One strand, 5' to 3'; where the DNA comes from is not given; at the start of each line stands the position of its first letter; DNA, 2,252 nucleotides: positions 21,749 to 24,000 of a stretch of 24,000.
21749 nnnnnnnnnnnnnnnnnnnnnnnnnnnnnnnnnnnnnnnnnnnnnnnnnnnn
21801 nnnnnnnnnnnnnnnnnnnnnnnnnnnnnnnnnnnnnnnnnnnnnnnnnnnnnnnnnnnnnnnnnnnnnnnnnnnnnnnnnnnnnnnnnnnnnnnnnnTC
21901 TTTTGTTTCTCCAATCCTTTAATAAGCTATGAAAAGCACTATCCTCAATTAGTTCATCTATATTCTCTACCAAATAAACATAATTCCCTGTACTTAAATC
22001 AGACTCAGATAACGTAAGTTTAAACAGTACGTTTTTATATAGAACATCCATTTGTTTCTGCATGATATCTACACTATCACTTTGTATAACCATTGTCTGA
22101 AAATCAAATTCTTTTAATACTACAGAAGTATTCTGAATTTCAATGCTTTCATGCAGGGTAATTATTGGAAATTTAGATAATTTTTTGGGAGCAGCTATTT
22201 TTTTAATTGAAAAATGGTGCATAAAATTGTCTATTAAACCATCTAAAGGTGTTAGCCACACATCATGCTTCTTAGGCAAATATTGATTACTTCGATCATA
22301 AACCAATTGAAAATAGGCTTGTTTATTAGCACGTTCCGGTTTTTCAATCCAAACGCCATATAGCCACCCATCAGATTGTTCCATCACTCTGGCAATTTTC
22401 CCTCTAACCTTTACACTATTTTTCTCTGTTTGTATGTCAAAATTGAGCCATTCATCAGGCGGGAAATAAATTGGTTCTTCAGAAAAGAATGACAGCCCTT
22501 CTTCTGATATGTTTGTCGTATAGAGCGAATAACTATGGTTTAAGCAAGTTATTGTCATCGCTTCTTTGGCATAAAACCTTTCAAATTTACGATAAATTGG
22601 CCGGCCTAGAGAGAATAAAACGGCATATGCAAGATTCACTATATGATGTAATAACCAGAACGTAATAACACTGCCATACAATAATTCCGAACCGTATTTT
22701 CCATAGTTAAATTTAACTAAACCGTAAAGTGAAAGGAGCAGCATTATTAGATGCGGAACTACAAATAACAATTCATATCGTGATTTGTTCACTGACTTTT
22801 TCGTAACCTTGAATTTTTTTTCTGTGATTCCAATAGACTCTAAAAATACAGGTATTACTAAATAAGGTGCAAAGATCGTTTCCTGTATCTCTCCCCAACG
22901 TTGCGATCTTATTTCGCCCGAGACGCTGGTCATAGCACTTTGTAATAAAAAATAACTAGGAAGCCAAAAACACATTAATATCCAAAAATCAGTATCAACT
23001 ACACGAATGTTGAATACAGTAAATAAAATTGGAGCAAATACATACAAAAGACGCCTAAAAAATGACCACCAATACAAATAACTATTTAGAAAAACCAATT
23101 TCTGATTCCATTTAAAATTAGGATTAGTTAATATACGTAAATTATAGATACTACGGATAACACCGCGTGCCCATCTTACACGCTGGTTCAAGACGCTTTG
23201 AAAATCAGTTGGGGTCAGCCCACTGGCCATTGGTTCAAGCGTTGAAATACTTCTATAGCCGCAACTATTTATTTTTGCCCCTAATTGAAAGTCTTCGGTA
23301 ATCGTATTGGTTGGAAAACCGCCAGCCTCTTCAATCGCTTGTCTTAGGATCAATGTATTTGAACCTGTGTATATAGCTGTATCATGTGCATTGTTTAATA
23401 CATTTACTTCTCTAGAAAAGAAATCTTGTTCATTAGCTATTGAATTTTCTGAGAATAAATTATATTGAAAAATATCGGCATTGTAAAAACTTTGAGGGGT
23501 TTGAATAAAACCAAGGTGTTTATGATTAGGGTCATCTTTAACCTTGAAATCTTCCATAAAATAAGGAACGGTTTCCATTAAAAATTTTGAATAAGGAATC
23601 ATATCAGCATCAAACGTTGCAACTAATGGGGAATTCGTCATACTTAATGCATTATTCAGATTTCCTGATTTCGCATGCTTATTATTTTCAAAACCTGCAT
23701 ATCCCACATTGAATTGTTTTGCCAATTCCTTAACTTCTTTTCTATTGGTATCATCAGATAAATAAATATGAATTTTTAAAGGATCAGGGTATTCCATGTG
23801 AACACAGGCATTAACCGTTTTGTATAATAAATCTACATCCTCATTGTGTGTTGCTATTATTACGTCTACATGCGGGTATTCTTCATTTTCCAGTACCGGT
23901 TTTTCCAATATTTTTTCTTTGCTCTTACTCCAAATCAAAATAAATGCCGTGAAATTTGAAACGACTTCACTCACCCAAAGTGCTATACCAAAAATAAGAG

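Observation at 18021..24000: Self-contained c-di-GMP circuit (one DGC, one PDE) next to a PilZ-gated BcsA-like synthase with a non-canonical partner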

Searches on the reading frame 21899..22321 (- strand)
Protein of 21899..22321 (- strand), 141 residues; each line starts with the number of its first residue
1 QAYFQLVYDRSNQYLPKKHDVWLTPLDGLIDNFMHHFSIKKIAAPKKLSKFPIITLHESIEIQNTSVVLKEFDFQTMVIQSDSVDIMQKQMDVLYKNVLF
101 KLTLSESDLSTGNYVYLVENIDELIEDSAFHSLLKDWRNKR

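Call 70: predict_structure(alignment_id=A2)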
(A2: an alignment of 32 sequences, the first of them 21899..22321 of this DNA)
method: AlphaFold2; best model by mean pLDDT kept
length: 141 residues; sequences in the alignment: 32
mean_pLDDT: 78.7   pTM: 0.61
mean pLDDT of the five models: 78.7, 77.4, 75.6, 75.0, 74.6
residues with pLDDT >= 90: 76; 70-90: 16; 50-70: 30; < 50: 19
segments of 3 or more residues with pLDDT < 50: 1-6, 8-16
pLDDT, mean of each block of 10 residues (from residue 1): 46 48 54 55 62 92 93 95 86 95 94 95 95 92 68
secondary structure, 60 per line:
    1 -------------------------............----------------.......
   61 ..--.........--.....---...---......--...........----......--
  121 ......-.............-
elements in order: H26-37 E54-62 E65-73 E76-80 E90-95 E98-108 E113-118 H121-126 H128-140

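Call 72: fold_search(model_id=the predicted structure, library=pdb)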
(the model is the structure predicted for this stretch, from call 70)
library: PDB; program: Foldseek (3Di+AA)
matches with E <= 10: 1090; with E <= 0.001: 0
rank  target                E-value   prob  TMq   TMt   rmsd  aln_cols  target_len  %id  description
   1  4rt0_B                4.8e-03  1.00  0.39  0.50   6.2       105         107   11  Structure of the Alg44 PilZ domain from Pseudomonas aeruginosa PAO1 in complex with c-di-GMP (released 2015-04-08)
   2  4rt0_A                6.0e-03  1.00  0.40  0.50   6.1       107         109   11  Structure of the Alg44 PilZ domain from Pseudomonas aeruginosa PAO1 in complex with c-di-GMP (released 2015-04-08)
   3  4xrn_C                1.9e-02  1.00  0.41  0.51   6.0       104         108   10  Pilz domain with c-di-gmp of a protein from Pseudomonas aeruginosa (released 2016-02-03)
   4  4rt1_A                1.9e-02  0.99  0.38  0.47   6.3       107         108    9  Structure of the Alg44 PilZ domain (R95A mutant) from Pseudomonas aeruginosa PAO1 in complex with c-di-GMP (released 2015-04-08)
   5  5y4r_D                2.0e-02  0.98  0.34  0.40   8.6       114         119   13  Structure of a methyltransferase complex (released 2017-11-29)
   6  4rt1_B                2.1e-02  0.99  0.39  0.48   6.0       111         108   10  Structure of the Alg44 PilZ domain (R95A mutant) from Pseudomonas aeruginosa PAO1 in complex with c-di-GMP (released 2015-04-08)
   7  4rt0_C                2.6e-02  0.99  0.34  0.43   6.2        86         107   12  Structure of the Alg44 PilZ domain from Pseudomonas aeruginosa PAO1 in complex with c-di-GMP (released 2015-04-08)
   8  4q63                  3.2e-02  0.99  0.41  0.57   4.5        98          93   16  Crystal Structure of Legionella Uncharacterized Protein Lpg0364 (released 2014-05-07)
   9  4xrn_A                3.2e-02  0.99  0.35  0.46   6.3       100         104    9  Pilz domain with c-di-gmp of a protein from Pseudomonas aeruginosa (released 2016-02-03)
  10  4xrn_B                3.3e-02  0.99  0.38  0.49   6.2       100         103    8  Pilz domain with c-di-gmp of a protein from Pseudomonas aeruginosa (released 2016-02-03)
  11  4xrn_D                3.8e-02  0.99  0.40  0.50   6.3       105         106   10  Pilz domain with c-di-gmp of a protein from Pseudomonas aeruginosa (released 2016-02-03)
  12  5y6g                  5.1e-02  0.96  0.38  0.40   6.8       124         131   12  PilZ domain with c-di-GMP of YcgR from Escherichia coli (released 2018-07-18)
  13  7mie                  5.1e-02  0.93  0.35  0.22  11.2       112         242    7  Crystal structure of the Borreliella burgdorferi PlzA protein in complex with c-di-GMP (released 2021-06-30)
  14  5y4r_C                6.8e-02  0.90  0.33  0.38   7.9       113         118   12  Structure of a methyltransferase complex (released 2017-11-29)
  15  5xly_B                7.2e-02  0.93  0.37  0.42   5.0        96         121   17  Crystal structure of CheR1 in complex with c-di-GMP-bound MapZ (released 2017-08-23)
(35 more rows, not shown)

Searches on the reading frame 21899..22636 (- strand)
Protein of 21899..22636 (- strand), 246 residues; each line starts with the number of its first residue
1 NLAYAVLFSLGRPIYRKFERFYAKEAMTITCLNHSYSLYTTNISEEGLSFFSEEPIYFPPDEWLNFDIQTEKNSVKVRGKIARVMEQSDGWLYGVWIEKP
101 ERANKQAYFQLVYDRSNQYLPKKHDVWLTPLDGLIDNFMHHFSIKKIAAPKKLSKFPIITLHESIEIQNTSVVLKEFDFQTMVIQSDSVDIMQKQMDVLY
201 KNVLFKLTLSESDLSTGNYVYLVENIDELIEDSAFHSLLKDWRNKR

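Call 61: find_homologous_proteins(query=window:21899-22636:-, max_evalue=0.001)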
Query window:21899-22636:- (246 aa): 2 proteins with E <= 0.001 among 182 candidates.
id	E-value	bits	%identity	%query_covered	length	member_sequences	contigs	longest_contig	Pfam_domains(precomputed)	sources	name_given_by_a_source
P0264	2.9e-160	549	100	100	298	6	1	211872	PF07238.20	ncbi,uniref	ncbi:PilZ domain-containing protein [Carnobacterium inhibens]|uniref:PilZ domain-containing protein 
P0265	1.3e-101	357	100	66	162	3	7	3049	-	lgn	-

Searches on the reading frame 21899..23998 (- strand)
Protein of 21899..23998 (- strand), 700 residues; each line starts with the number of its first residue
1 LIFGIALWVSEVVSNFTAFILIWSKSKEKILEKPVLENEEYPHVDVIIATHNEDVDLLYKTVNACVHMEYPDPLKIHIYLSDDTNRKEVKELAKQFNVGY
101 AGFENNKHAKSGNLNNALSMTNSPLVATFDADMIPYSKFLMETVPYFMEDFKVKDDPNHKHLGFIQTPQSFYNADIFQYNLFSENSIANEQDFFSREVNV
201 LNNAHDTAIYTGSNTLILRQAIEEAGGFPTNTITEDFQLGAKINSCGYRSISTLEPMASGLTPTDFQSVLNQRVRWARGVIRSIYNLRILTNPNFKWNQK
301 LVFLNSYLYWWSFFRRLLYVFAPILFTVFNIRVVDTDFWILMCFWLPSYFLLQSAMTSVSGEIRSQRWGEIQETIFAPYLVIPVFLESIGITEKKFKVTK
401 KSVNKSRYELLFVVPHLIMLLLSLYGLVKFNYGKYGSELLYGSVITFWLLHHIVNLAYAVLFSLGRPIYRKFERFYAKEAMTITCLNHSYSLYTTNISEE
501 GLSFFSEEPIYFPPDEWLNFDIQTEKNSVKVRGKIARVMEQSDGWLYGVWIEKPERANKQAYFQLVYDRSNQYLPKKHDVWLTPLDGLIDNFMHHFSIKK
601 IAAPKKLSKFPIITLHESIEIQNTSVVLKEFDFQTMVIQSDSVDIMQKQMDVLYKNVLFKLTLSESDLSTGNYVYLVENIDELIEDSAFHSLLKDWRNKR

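Call 3: search_protein_families(library=pfam, proteins=[window:21899-23974:-], max_evalue=0.01)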
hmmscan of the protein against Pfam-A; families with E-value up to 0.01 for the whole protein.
window:21899-23974:- (692 aa): 6 families
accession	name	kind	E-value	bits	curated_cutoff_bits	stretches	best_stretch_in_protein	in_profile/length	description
PF13641.12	Glyco_tranf_2_3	-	1.1e-17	65.3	27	1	34-271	1-230/230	Glycosyltransferase like family 2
PF13632.12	Glyco_trans_2_3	-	1.3e-16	61.5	27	1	122-335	6-190/198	Glycosyl transferase family group 2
PF00535.33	Glycos_transf_2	-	4.2e-13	50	23.3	1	38-144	2-108/168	Glycosyl transferase family 2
PF07238.19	PilZ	-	2.1e-09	38.1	22.5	1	462-559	3-101/102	PilZ domain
PF13506.12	Glyco_transf_21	-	1.2e-07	31.8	21.7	1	182-270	80-174/174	Glycosyl transferase family 21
PF19036.6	Fuz_longin_1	-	0.0011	19.6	26.1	1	609-657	47-98/125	First Longin domain of FUZ, MON1 and HPS1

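Call 4: search_protein_families(library=ncbifam, proteins=[window:21899-23974:-], max_evalue=0.01)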
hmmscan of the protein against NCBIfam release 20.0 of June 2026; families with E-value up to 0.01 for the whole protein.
window:21899-23974:- (692 aa): 8 families
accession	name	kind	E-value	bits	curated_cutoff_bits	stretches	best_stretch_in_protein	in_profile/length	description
TIGR03030.1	CelA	equivalog_domain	2.6e-90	303.5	699.1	1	10-581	109-693/714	UDP-forming cellulose synthase catalytic subunit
NF008558.0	PRK11498.1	equivalog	5.1e-75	253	992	1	29-564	268-795/872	UDP-forming cellulose synthase catalytic subunit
TIGR03937.1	PgaC_IcaA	equivalog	2.1e-13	50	422.3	2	204-326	202-327/407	poly-beta-1,6-N-acetyl-D-glucosamine synthase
TIGR04242.1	nodulat_NodC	equivalog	2e-10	40.2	550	1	18-124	32-141/395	chitooligosaccharide synthase NodC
TIGR03472.1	HpnI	equivalog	3.1e-07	29.6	310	1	202-288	200-291/373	bacteriohopanetetrol glucosamine biosynthesis glycosyltransferase HpnI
NF053846.1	glyco_with_XrtP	equivalog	1.9e-05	23.5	520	1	222-336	248-361/440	XrtP-associated glycosyltransferase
NF050050.1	ProtGlycPglI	equivalog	5e-05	22.8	500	1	34-124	2-93/306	GalNAc(5)-diNAcBac-PP-undecaprenol beta-1,3-glucosyltransferase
TIGR03469.1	HpnB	hypoth_equivalog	0.00044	19.4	379.25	0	24-89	34-96/386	hopene-associated glycosyltransferase HpnB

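Call 62: find_homologous_proteins(query=window:21899-23998:-, max_evalue=0.001)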
Query window:21899-23998:- (700 aa): 1809 proteins with E <= 0.001 among 8000 candidates; the best 120 are listed.
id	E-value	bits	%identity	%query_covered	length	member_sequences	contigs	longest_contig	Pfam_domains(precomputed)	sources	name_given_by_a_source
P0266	0.0e+0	1580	99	100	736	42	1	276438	PF07238.20,PF13632.13,PF13506.14,PF13641.13,PF00535.33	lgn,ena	-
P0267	0.0e+0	1424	87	100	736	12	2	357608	PF07238.20,PF13632.13,PF13506.14,PF13641.13,PF00535.33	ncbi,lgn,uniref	ncbi:glycosyltransferase [Carnobacterium sp.]|uniref:glycosyltransferase n=1 Tax=Carnobacterium sp. 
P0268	0.0e+0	1090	68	100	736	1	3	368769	PF07238.20,PF13632.13,PF13506.14,PF13641.13,PF00535.33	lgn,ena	-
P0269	0.0e+0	1073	67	100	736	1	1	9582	PF07238.20,PF13632.13,PF13506.14,PF13641.13,PF00535.33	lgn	-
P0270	4.1e-287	972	61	99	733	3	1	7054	PF07238.20,PF13632.13,PF13506.14,PF13641.13,PF00535.33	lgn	-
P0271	1.4e-272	924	60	99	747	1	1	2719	PF07238.20,PF13632.13,PF13506.14,PF13641.13,PF00535.33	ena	-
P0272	4.8e-272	922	58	100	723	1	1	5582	PF07238.20,PF13632.13,PF13506.14,PF13641.13,PF00535.33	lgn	-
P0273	9.7e-272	921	58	100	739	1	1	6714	PF07238.20,PF13632.13,PF13506.14,PF13641.13,PF00535.33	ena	-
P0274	2.2e-271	920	58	100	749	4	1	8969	PF07238.20,PF13632.13,PF13506.14,PF13641.13,PF00535.33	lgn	-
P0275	8.8e-271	918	58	100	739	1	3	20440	PF07238.20,PF13632.13,PF13506.14,PF13641.13,PF00535.33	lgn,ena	-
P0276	1.4e-270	918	58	100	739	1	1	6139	PF07238.20,PF13632.13,PF13506.14,PF13641.13,PF00535.33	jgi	-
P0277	3.2e-269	913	58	100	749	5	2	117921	PF07238.20,PF13632.13,PF13506.14,PF13641.13,PF03552.21,PF00535.33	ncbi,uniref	ncbi:glycosyltransferase [Desemzia sp. FAM 24101]|uniref:glycosyltransferase n=1 Tax=unclassified De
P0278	6.4e-269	912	58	100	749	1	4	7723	PF07238.20,PF13632.13,PF13506.14,PF13641.13,PF00535.33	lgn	-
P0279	1.3e-268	911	58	100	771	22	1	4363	PF07238.20,PF13632.13,PF13506.14,PF13641.13,PF03552.21,PF00535.33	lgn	-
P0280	1.0e-267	908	58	100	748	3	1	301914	PF07238.20,PF13632.13,PF13506.14,PF13641.13,PF00535.33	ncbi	ncbi:glycosyltransferase [Enterococcus sp. LJL120]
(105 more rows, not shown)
